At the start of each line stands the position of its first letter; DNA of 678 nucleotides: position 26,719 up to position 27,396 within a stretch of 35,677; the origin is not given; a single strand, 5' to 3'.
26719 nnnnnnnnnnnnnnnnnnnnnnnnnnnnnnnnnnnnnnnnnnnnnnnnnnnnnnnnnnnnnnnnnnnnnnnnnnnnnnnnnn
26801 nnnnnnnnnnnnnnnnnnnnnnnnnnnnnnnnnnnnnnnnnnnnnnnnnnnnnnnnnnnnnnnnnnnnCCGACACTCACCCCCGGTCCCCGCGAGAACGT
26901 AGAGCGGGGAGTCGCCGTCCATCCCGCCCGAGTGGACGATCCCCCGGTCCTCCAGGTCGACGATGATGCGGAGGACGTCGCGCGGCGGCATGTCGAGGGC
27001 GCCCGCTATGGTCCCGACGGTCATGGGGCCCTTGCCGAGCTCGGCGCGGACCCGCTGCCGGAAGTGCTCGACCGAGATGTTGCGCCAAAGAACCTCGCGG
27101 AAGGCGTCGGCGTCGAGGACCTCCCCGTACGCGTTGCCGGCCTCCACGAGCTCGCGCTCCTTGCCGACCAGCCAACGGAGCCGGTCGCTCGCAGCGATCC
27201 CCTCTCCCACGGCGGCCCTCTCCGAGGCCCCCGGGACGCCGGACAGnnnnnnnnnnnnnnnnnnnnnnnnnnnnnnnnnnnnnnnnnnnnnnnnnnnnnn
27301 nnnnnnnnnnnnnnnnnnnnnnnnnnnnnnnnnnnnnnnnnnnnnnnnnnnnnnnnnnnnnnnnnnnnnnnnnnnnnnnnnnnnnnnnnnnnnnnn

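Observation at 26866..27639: MvhD fused to a C-terminal winged-helix-like domain, positioned between two hdrA genes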

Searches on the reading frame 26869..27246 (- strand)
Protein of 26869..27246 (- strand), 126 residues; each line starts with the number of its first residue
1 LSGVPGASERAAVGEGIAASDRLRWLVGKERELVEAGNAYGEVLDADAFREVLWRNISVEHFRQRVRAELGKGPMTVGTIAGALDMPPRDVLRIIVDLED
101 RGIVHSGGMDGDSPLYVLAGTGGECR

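Call 25: search_protein_representatives(alignment_id=A1)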
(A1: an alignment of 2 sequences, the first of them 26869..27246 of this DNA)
Query: 2 sequences, 127 profile positions. Proteins with E-value up to 0.001 (for the whole library): 185; up to 1e-10: 46; up to 1e-30: 0. The best 150 are listed.
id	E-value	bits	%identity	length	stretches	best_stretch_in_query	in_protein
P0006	2.7e-27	111.3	-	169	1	7-121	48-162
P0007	2.4e-22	95.3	-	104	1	23-120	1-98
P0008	1.7e-19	86.1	-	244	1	10-117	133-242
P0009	1.8e-18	82.8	-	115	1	17-120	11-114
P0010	1.5e-17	79.9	-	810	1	19-116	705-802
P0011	9.3e-17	77.3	-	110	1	21-119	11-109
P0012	1.3e-15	73.5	-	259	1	18-116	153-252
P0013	3.6e-15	72.1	-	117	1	20-119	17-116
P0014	8.5e-15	70.9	-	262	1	9-122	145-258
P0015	2.1e-14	69.6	-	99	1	23-120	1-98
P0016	3.8e-14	68.8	-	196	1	20-116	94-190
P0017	4.8e-14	68.5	-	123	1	16-116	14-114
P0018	7.6e-14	67.9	-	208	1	13-119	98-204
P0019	8.6e-14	67.7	-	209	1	16-116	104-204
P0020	1.3e-13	67.1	-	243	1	20-118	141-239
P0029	1.3e-12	63.8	-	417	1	17-119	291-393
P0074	3.8e-09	52.7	-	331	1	19-105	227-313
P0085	1.5e-08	50.8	-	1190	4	53-110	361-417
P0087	1.8e-08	50.5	-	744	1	10-116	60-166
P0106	9.0e-08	48.2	-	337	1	16-117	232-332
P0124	6.3e-07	45.5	-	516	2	43-116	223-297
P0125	7.5e-07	45.2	-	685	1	17-122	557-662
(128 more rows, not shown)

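Call 28: search_protein_families(library=pfam, proteins=[P0010, P0085, P0087, P0125, P0124, P0029, P0074, P0106, P0009, P0017], max_evalue=0.01)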
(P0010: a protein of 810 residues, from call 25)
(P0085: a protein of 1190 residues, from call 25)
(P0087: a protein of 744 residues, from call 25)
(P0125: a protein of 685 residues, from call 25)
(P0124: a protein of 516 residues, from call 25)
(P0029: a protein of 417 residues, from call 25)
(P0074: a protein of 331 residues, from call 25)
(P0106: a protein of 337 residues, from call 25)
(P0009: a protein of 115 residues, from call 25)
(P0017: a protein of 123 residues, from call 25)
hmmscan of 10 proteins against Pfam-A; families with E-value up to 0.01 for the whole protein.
P0010 (810 aa): 25 families
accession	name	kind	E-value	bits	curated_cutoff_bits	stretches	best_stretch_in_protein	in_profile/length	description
PF02662.21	FlpD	-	2.3e-56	189.5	22.3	1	561-683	1-123/123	Methyl-viologen-reducing hydrogenase, delta subunit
PF00037.32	Fer4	-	1.7e-19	69.2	21.1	4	477-498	3-24/24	4Fe-4S binding domain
PF14697.11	Fer4_21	-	1.3e-15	57.7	35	1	476-529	2-59/59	4Fe-4S dicluster domain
PF13187.11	Fer4_9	-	1.3e-14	54.4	27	2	481-527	1-52/52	4Fe-4S dicluster domain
PF12838.12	Fer4_7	-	2.8e-14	53.8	27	4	481-526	1-52/52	4Fe-4S dicluster domain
PF12837.12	Fer4_6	-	4.7e-14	52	25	2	476-497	3-24/24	4Fe-4S binding domain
PF13237.11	Fer4_10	-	8.5e-13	48.5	25.5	2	476-523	3-53/53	4Fe-4S dicluster domain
PF07992.20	Pyr_redox_2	-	3.3e-12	46.9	26.1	1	51-141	3-90/291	Pyridine nucleotide-disulphide oxidoreductase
PF25160.1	LdpA_Fe-S-bd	-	7.1e-12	45.4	27.6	1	488-531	9-47/49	LdpA Fe-S cluster-binding domain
PF13484.11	Fer4_16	-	8e-10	39.8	30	1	481-503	1-22/66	4Fe-4S double cluster binding domain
PF12797.12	Fer4_2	-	3.4e-09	36.5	24.5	1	477-494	5-22/22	4Fe-4S binding domain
PF12831.13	FAD_oxidored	-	1.6e-07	31.4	27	1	52-96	3-47/416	FAD dependent oxidoreductase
PF01266.30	DAO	-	7.3e-07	29.5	27.9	1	52-84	3-35/353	FAD dependent oxidoreductase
PF13450.12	NAD_binding_8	-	3.7e-06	27.6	21.9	1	53-89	1-37/68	NAD(P)-binding Rossmann-like domain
PF13183.11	Fer4_8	-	7.5e-06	26.8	27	1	148-209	3-67/68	4Fe-4S dicluster domain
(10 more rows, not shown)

P0085 (1190 aa): 5 families
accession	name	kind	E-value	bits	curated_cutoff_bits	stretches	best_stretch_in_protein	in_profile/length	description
PF24883.2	NPHP3_N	-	2.2e-22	80.4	24.8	1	92-246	21-164/164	Nephrocystin 3, N-terminal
PF05729.18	NACHT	-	1.5e-07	31.9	26.7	1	95-282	2-164/167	NACHT domain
PF13191.12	AAA_16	-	0.00044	21.2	32.6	1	94-216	25-146/167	AAA ATPase domain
PF21523.3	ParM_N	-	0.0049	17.4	27.4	0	813-862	10-58/159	Plasmid segregation protein ParM, C-terminal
PF03367.19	Zn_ribbon_ZPR1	-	0.0067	16.3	23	0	646-654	24-32/56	ZPR1 zinc-finger domain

P0087 (744 aa): 26 families (the best 25 are shown)
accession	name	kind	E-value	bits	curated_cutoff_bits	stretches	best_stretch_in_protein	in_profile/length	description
PF07992.20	Pyr_redox_2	-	1.8e-37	129.8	26.1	2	434-730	2-291/291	Pyridine nucleotide-disulphide oxidoreductase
PF14691.11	Fer4_20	-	8.2e-20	71.1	25.8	1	338-417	28-110/113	Dihydroprymidine dehydrogenase domain II, 4Fe-4S cluster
PF00070.33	Pyr_redox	-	1.4e-13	51.6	22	2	434-465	1-32/82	Pyridine nucleotide-disulphide oxidoreductase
PF13738.12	Pyr_redox_3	-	1.7e-13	51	30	1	437-463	2-29/305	Pyridine nucleotide-disulphide oxidoreductase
PF13450.12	NAD_binding_8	-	1.7e-12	47.9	21.9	1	437-472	1-36/68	NAD(P)-binding Rossmann-like domain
PF12831.13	FAD_oxidored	-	7.7e-12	45.7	27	2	435-471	2-38/416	FAD dependent oxidoreductase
PF03486.20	HI0933_like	-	8.9e-10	38.9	50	2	434-465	2-33/244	HI0933-like protein Rossmann domain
PF01266.30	DAO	-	1.8e-09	38.1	27.9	1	434-468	1-35/353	FAD dependent oxidoreductase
PF00890.30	FAD_binding_2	-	8.7e-09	35.5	20.4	2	435-469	2-36/414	FAD binding domain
PF02662.21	FlpD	-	1.6e-08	35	22.3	1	2-44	81-123/123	Methyl-viologen-reducing hydrogenase, delta subunit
PF01134.28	GIDA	-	7.8e-07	28.9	22.1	2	199-225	3-29/391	Glucose inhibited division protein A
PF01946.23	Thi4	-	8.9e-07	28.8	26.2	1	430-473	15-59/235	Thi4 family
PF01593.30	Amino_oxidase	-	3.8e-06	26.9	19.8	1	443-469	2-28/443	Flavin containing amine oxidoreductase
PF01494.25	FAD_binding_3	-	5.1e-06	26.4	22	1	434-463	3-32/349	FAD binding domain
PF05834.18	Lycopene_cycl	-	5.8e-06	26.1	23.4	0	435-464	2-33/380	Lycopene cyclase protein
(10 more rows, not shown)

P0125 (685 aa): 13 families
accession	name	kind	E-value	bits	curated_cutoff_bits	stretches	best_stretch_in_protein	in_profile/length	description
PF02662.21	FlpD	-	2.7e-43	147.3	22.3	1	418-539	2-123/123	Methyl-viologen-reducing hydrogenase, delta subunit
PF12837.12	Fer4_6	-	6.9e-11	42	25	2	279-302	1-24/24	4Fe-4S binding domain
PF00037.32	Fer4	-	1.4e-09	37.8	21.1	2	349-370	3-24/24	4Fe-4S binding domain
PF13237.11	Fer4_10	-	1.1e-07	32.1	25.5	1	351-373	6-29/53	4Fe-4S dicluster domain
PF12838.12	Fer4_7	-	2.7e-07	31.4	27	2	354-378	2-26/52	4Fe-4S dicluster domain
PF12797.12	Fer4_2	-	8.6e-07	29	24.5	1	281-298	4-21/22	4Fe-4S binding domain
PF13484.11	Fer4_16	-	1e-06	29.8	30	1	354-392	2-38/66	4Fe-4S double cluster binding domain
PF14697.11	Fer4_21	-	2.3e-06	28.1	35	2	280-302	1-26/59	4Fe-4S dicluster domain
PF13187.11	Fer4_9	-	3.2e-06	27.5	27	1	286-369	1-52/52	4Fe-4S dicluster domain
PF12800.12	Fer4_4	-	0.00039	21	24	0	285-300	2-17/17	4Fe-4S binding domain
PF13534.11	Fer4_17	-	0.0004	21.3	22.2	0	275-300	34-59/61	4Fe-4S dicluster domain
PF13183.11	Fer4_8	-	0.00051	21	27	1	284-367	2-67/68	4Fe-4S dicluster domain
PF25160.1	LdpA_Fe-S-bd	-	0.00067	19.8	27.6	1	346-373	20-47/49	LdpA Fe-S cluster-binding domain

P0124 (516 aa): 3 families
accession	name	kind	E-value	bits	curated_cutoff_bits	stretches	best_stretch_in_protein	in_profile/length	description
PF01022.26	HTH_5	-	0.00033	20.9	22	0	447-485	7-44/47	Bacterial regulatory protein, arsR family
PF12802.13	MarR_2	-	0.0004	20.9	27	0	447-488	10-52/61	MarR family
PF08221.17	HTH_9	-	0.0036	17.8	23.4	0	246-283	18-55/62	RNA polymerase III subunit RPC82 helix-turn-helix domain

P0029 (417 aa): 14 families
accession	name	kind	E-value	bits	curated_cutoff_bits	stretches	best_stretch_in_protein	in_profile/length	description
PF02662.21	FlpD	-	2.5e-47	160.3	22.3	1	152-273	2-123/123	Methyl-viologen-reducing hydrogenase, delta subunit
PF14697.11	Fer4_21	-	1.1e-08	35.5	35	1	61-127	1-59/59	4Fe-4S dicluster domain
PF12838.12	Fer4_7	-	1.6e-08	35.3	27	2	110-135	2-27/52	4Fe-4S dicluster domain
PF12837.12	Fer4_6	-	6.3e-08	32.6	25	1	104-125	3-24/24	4Fe-4S binding domain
PF00037.32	Fer4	-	2.8e-07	30.5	21.1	1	104-125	2-23/24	4Fe-4S binding domain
PF13237.11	Fer4_10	-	1.6e-06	28.3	25.5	1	107-136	6-22/53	4Fe-4S dicluster domain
PF25160.1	LdpA_Fe-S-bd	-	2.2e-05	24.6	27.6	1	101-129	19-47/49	LdpA Fe-S cluster-binding domain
PF13534.11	Fer4_17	-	5.1e-05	24.2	22.2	0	110-160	2-50/61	4Fe-4S dicluster domain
PF13187.11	Fer4_9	-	9.7e-05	22.8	27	1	67-125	1-52/52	4Fe-4S dicluster domain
PF13484.11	Fer4_16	-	9.8e-05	23.5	30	0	110-138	2-32/66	4Fe-4S double cluster binding domain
PF12797.12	Fer4_2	-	0.00021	21.5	24.5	0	107-122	7-22/22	4Fe-4S binding domain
PF12800.12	Fer4_4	-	0.0014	19.3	24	0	109-121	3-15/17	4Fe-4S binding domain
PF13542.12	HTH_Tnp_ISL3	-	0.0028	17.5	27.4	1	338-373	18-51/51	Helix-turn-helix domain of transposase family ISL3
PF13183.11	Fer4_8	-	0.0031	18.5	27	1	66-123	3-67/68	4Fe-4S dicluster domain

P0074 (331 aa): 17 families
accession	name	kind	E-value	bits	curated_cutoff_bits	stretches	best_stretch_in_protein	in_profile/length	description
PF02662.21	FlpD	-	1.1e-31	109.9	22.3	1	85-207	1-123/123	Methyl-viologen-reducing hydrogenase, delta subunit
PF00037.32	Fer4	-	1.4e-11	44.2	21.1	2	12-31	5-24/24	4Fe-4S binding domain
PF14697.11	Fer4_21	-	6.7e-10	39.4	35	2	12-60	5-53/59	4Fe-4S dicluster domain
PF12838.12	Fer4_7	-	3.9e-09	37.3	27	1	14-60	1-50/52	4Fe-4S dicluster domain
PF25160.1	LdpA_Fe-S-bd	-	4.3e-09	36.4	27.6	2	10-34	23-47/49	LdpA Fe-S cluster-binding domain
PF13237.11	Fer4_10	-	2.1e-08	34.4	25.5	2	12-59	6-53/53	4Fe-4S dicluster domain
PF13187.11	Fer4_9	-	8.7e-08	32.5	27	1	14-60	1-49/52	4Fe-4S dicluster domain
PF13183.11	Fer4_8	-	1.2e-06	29.4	27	1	45-93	2-57/68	4Fe-4S dicluster domain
PF12797.12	Fer4_2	-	1.2e-06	28.5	24.5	1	10-27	5-22/22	4Fe-4S binding domain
PF12837.12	Fer4_6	-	3.1e-06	27.3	25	2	42-61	3-22/24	4Fe-4S binding domain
PF13484.11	Fer4_16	-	2.8e-05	25.2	30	0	14-33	1-20/66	4Fe-4S double cluster binding domain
PF21476.4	PF0610-like_N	-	0.00039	21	33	1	274-301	6-33/50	PF0610-like, N-terminal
PF01978.25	TrmB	-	0.0018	18.5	25.6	1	272-314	14-54/68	Sugar-specific transcriptional regulator TrmB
PF13459.11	Fer4_15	-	0.0036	18.4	22.4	0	46-59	6-19/66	4Fe-4S single cluster domain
PF13534.11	Fer4_17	-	0.0041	18.1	22.2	0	35-60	33-58/61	4Fe-4S dicluster domain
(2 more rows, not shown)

P0106 (337 aa): 15 families
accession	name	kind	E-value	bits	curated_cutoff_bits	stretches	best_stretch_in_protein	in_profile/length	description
PF02662.21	FlpD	-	7.4e-23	81.3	22.3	1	87-210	1-123/123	Methyl-viologen-reducing hydrogenase, delta subunit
PF00037.32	Fer4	-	8.1e-08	32.2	21.1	1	35-57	2-24/24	4Fe-4S binding domain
PF14697.11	Fer4_21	-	7.8e-07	29.6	35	1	5-53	1-53/59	4Fe-4S dicluster domain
PF12797.12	Fer4_2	-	1.3e-06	28.4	24.5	1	36-53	5-22/22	4Fe-4S binding domain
PF12837.12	Fer4_6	-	2.6e-06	27.5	25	1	36-55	4-23/24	4Fe-4S binding domain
PF12840.13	HTH_20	-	3.8e-05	24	27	1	279-314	6-43/51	Helix-turn-helix domain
PF13534.11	Fer4_17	-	5.3e-05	24.1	22.2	1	40-72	1-31/61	4Fe-4S dicluster domain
PF13183.11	Fer4_8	-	8e-05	23.5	27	1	39-69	3-33/68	4Fe-4S dicluster domain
PF13237.11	Fer4_10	-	0.00013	22.3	25.5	2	36-59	4-22/53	4Fe-4S dicluster domain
PF12838.12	Fer4_7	-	0.00014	22.6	27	1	40-61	1-22/52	4Fe-4S dicluster domain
PF12800.12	Fer4_4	-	0.00063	20.3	24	1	40-52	3-15/17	4Fe-4S binding domain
PF01022.26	HTH_5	-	0.00088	19.5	22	1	279-315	4-41/47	Bacterial regulatory protein, arsR family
PF13187.11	Fer4_9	-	0.00098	19.5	27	1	11-53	1-49/52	4Fe-4S dicluster domain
PF13551.12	HTH_29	-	0.0014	19.1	28.1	1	279-310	1-33/64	Winged helix-turn helix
PF21476.4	PF0610-like_N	-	0.0022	18.6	33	1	283-311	9-36/50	PF0610-like, N-terminal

P0009 (115 aa): 4 families
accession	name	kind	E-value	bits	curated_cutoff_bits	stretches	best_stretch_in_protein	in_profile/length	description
PF13412.12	HTH_24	-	0.00074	19.5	21.9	1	68-98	17-47/48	Winged helix-turn-helix DNA-binding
PF12840.13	HTH_20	-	0.0032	17.8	27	1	64-101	13-51/51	Helix-turn-helix domain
PF09339.16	HTH_IclR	-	0.0038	17.4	22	1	65-99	15-49/52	IclR helix-turn-helix domain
PF17782.7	DprA_WH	-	0.0063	17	22.9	1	57-99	14-56/61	DprA winged helix domain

P0017 (123 aa): 2 families
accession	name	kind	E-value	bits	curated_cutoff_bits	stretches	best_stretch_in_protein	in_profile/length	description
PF01978.25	TrmB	-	0.00039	20.7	25.6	1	65-108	15-58/68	Sugar-specific transcriptional regulator TrmB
PF21476.4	PF0610-like_N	-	0.003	18.2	33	1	60-93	2-35/50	PF0610-like, N-terminal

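Call 36: search_solved_structures(query=A3, max_evalue=10, show_alignments=3)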
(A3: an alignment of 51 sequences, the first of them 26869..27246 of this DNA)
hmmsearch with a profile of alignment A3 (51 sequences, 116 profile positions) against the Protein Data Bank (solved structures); distinct sequences matched with E-value up to 10: 118 (the best 60 are shown).
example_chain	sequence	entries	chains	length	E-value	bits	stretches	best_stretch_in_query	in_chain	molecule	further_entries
1uly_A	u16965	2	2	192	5e-07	32.9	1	54-104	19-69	hypothetical protein PH1932 | hypothetical transcription regulator protein, PH1932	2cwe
2lkp_A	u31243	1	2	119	4e-06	30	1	57-112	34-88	HTH-type transcriptional regulator NmtR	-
3jth_A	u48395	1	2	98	1.1e-05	28.6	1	52-110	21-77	Transcription activator HlyU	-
5znx_A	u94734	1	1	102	1.2e-05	28.4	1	52-110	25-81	Transcriptional activator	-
4k2e_A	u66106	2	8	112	2e-05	27.7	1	52-110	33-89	Transcriptional activator HlyU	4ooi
13ct_A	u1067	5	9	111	4.5e-05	26.6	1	57-113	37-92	Transcriptional regulator, ArsR family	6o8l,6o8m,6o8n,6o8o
6o8k_A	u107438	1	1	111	4.5e-05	26.5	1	57-113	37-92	Transcriptional regulator, ArsR family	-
2p4w_A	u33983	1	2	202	6.1e-05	26.1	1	53-101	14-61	Transcriptional regulatory protein arsR family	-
9sgv_A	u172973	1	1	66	6.6e-05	26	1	58-98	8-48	Ap3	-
4omy_A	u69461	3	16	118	0.00012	25.2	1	56-102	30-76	NolR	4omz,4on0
2kko_A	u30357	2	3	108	0.00021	24.4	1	57-114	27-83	POSSIBLE TRANSCRIPTIONAL REGULATORY PROTEIN (POSSIBLY ARSR-FAMILY) | Possible transcriptional regulatory arsR-family protein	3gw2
6cda_A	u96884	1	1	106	0.00035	23.7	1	54-111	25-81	ArsR family transcriptional regulator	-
6cdb_A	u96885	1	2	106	0.00041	23.5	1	54-111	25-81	ArsR family transcriptional regulator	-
2kjb_A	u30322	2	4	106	0.00042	23.4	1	54-111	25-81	CzrA protein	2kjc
1r1u_A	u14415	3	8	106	0.00042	23.4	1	54-111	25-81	repressor protein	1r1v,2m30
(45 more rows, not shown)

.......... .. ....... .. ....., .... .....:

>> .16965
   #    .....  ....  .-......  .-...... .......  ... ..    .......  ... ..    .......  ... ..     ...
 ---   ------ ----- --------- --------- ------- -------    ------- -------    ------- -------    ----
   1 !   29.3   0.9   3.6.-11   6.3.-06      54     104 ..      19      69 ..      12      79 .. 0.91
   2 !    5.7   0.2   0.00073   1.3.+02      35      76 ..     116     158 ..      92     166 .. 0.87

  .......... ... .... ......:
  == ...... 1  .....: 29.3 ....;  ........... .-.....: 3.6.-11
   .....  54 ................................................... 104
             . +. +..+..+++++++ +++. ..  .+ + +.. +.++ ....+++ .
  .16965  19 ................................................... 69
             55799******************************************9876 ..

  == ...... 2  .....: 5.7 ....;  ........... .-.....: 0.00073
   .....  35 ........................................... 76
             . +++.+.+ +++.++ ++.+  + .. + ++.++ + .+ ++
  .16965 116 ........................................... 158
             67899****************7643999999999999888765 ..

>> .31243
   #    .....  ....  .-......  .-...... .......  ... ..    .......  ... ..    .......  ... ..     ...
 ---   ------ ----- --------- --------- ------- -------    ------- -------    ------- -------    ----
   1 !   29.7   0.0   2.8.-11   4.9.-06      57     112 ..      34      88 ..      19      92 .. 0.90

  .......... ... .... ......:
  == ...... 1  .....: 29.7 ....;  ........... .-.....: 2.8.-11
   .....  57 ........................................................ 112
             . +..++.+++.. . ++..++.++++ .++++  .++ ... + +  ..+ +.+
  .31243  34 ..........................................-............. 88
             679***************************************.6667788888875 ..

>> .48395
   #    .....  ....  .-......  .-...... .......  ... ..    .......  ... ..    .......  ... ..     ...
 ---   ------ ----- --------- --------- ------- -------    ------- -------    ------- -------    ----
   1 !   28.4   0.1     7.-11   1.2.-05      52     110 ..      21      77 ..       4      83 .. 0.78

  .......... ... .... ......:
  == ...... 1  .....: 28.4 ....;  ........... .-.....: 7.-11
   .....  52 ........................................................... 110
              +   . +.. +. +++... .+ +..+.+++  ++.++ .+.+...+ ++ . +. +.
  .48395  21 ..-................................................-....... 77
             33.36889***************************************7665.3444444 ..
